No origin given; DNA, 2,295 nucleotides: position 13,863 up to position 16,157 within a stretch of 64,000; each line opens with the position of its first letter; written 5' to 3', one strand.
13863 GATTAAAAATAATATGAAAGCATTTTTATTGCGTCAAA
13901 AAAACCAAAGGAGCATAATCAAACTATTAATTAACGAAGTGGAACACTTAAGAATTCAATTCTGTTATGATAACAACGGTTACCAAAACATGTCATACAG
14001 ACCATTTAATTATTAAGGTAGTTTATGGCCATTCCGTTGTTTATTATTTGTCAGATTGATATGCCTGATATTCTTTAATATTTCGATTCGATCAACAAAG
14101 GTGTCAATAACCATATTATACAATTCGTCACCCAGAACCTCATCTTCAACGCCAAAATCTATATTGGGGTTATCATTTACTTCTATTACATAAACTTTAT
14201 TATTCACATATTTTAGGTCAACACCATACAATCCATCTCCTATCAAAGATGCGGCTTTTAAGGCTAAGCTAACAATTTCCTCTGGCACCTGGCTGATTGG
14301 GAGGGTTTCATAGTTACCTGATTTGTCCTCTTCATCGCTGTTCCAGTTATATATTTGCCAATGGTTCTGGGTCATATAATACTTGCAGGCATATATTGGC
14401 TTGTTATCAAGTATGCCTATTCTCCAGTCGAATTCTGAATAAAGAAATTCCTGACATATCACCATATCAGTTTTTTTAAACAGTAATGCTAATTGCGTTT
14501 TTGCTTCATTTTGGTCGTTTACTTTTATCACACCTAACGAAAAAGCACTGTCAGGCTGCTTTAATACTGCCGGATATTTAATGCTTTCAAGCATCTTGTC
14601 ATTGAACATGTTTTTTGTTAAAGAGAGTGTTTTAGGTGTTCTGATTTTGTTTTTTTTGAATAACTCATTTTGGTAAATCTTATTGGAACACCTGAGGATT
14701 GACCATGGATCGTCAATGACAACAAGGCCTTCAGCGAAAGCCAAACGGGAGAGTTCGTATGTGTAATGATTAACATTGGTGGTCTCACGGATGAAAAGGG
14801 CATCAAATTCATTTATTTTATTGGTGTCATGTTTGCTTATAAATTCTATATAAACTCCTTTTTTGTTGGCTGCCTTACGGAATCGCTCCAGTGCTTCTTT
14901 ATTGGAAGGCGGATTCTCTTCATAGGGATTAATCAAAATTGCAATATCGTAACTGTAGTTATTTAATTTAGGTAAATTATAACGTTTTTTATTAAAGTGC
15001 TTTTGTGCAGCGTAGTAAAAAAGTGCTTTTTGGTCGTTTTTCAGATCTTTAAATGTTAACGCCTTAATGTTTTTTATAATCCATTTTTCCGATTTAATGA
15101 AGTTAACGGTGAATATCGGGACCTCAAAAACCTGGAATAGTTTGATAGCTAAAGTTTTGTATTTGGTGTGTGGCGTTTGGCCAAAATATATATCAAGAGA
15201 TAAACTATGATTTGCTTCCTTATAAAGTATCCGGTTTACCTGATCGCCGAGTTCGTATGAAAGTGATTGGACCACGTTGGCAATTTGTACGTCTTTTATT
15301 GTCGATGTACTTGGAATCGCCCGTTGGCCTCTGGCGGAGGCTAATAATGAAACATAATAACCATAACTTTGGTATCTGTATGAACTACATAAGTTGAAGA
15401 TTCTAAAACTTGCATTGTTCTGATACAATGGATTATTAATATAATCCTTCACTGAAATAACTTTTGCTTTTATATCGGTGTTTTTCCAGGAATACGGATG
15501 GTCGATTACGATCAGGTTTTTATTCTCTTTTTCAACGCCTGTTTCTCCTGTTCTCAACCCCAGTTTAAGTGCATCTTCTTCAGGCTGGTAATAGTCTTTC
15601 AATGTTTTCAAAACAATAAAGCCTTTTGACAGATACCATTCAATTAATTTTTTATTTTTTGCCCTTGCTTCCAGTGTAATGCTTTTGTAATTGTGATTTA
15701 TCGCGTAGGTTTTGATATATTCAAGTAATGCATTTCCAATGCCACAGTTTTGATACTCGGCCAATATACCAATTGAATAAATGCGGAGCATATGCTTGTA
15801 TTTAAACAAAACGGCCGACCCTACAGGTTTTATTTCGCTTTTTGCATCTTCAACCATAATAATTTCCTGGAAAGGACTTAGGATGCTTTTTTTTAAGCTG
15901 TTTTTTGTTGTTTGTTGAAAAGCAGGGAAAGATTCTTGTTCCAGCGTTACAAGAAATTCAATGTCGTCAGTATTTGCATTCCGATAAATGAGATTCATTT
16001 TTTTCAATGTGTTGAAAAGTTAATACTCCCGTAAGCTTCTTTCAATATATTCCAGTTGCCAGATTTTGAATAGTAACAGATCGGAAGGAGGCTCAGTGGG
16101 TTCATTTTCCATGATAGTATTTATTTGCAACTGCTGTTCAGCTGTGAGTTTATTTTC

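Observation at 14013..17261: Radical SAM enzyme abutting a GNAT + RimK-type ATP-grasp fusion: an amidoligase pathway I cannot name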

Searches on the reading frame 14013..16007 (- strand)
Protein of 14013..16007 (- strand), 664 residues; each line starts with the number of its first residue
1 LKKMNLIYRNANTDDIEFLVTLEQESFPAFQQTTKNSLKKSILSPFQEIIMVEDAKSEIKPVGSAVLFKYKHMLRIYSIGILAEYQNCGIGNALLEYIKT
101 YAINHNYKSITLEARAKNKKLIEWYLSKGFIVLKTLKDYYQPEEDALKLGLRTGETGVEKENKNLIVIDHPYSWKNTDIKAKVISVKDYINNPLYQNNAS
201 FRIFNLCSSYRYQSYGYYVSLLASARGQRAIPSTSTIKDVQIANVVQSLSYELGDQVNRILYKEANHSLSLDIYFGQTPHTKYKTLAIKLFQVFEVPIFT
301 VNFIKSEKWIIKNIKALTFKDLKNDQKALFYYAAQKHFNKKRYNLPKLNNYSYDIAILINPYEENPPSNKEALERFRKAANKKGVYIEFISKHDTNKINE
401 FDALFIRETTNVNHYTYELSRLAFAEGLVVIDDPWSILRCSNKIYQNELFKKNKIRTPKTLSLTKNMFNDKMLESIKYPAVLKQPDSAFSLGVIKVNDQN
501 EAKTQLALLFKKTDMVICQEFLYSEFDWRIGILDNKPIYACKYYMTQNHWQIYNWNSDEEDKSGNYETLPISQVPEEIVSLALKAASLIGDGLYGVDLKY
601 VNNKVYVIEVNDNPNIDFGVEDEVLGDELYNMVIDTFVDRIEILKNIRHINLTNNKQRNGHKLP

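Call 3: search_protein_families(library=pfam, proteins=[window:14013-16007:-], max_evalue=0.01)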
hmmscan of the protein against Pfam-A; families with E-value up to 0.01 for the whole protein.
window:14013-16007:- (664 aa): 10 families
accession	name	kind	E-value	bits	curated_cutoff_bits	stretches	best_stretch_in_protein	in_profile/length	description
PF14401.11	RLAN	-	4.5e-45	153.4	25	1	187-331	2-148/150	RimK-like ATPgrasp N-terminal domain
PF08443.16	RimK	-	6.4e-11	42.6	21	1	441-617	2-170/188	RimK-like ATP-grasp domain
PF07478.18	Dala_Dala_lig_C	-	8.8e-11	42.1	24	1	463-614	22-176/204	D-ala D-ala ligase C-terminus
PF00583.31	Acetyltransf_1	-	1.6e-10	41.7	20.7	1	19-130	4-116/116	Acetyltransferase (GNAT) family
PF02655.19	ATP-grasp_3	-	2.1e-08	34.8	23.2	1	440-611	1-154/160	ATP-grasp domain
PF13508.13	Acetyltransf_7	-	2.6e-07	31.4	27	1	57-131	10-83/84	Acetyltransferase (GNAT) domain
PF13673.13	Acetyltransf_10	-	1.4e-06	28.7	23.6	1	24-133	7-110/128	Acetyltransferase (GNAT) domain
PF02222.28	ATP-grasp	-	0.0011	19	27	1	449-610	2-159/179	ATP-grasp domain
PF01071.24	GARS_A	-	0.0028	17.9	27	1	442-553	2-118/194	Phosphoribosylglycinamide synthetase, ATP-grasp (A) domain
PF14397.11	ATPgrasp_ST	-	0.0035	17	31.4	0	576-627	216-271/278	Sugar-transfer associated ATP-grasp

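Call 4: search_protein_families(library=ncbifam, proteins=[window:14013-16007:-], max_evalue=0.01)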
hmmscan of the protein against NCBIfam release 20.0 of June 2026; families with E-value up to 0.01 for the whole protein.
window:14013-16007:- (664 aa): 25 families
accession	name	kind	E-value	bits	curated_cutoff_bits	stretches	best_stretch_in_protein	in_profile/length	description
TIGR00768.1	rimK_fam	subfamily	9.3e-23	81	143.4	1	356-615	3-256/276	RimK family alpha-L-glutamate ligase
TIGR02144.1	LysX_arch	equivalog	1.5e-16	60.4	275.6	1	395-615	42-255/281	lysine biosynthesis protein LysX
NF040720.1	MptN_Meth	equivalog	4.2e-16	58.9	350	1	387-615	40-270/291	tetrahydromethanopterin:alpha-L-glutamate ligase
TIGR01575.1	rimI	equivalog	6.8e-15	55.4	86.4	1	19-147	5-130/132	ribosomal protein S18-alanine N-acetyltransferase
TIGR01205.1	D_ala_D_alaTIGR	subfamily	7.1e-12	44.9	245.65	1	440-614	104-287/318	D-alanine--D-alanine ligase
NF002378.0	PRK01372.1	subfamily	8.8e-11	41.1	243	1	441-614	99-271/305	D-alanine--D-alanine ligase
NF009110.0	PRK12458.1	subfamily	4.2e-10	39.2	408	1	392-611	77-301/349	glutathione synthetase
NF009402.0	PRK12767.1-1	equivalog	6.5e-09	35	218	1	425-533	98-205/329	carbamoyl phosphate synthase-like protein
TIGR04443.1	F420_CofF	equivalog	2.6e-08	33.3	300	1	421-615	71-259/283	coenzyme gamma-F420-2:alpha-L-glutamate ligase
NF053643.1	Ddl_archaea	equivalog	3.7e-07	29.5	500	1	438-615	102-273/367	putative pseudomurein biosynthesis ATP-grasp protein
NF002527.0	PRK01966.1-3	equivalog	2.6e-06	26.9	310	1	440-614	116-298/332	D-alanine--D-alanine ligase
NF009406.0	PRK12767.1-5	equivalog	3e-06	26.5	271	1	435-524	106-191/327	carbamoyl phosphate synthase-like protein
NF007025.1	PRK09491.1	equivalog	2.6e-05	24.2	173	1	76-141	65-130/145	ribosomal protein S18-alanine N-acetyltransferase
NF011170.0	PRK14572.1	equivalog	6.6e-05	22.2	489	1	472-535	166-228/351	D-alanyl-alanine synthetase A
NF000091.3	D_ala_D_ser_VanG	exception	0.00034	19.6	495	1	440-522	133-218/344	D-alanine--D-serine ligase VanG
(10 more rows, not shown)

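Call 5: search_protein_families(library=padloc, proteins=[window:14013-16007:-], max_evalue=0.01)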
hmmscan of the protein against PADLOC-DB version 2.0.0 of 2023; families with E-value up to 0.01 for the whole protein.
window:14013-16007:- (664 aa): 0 families
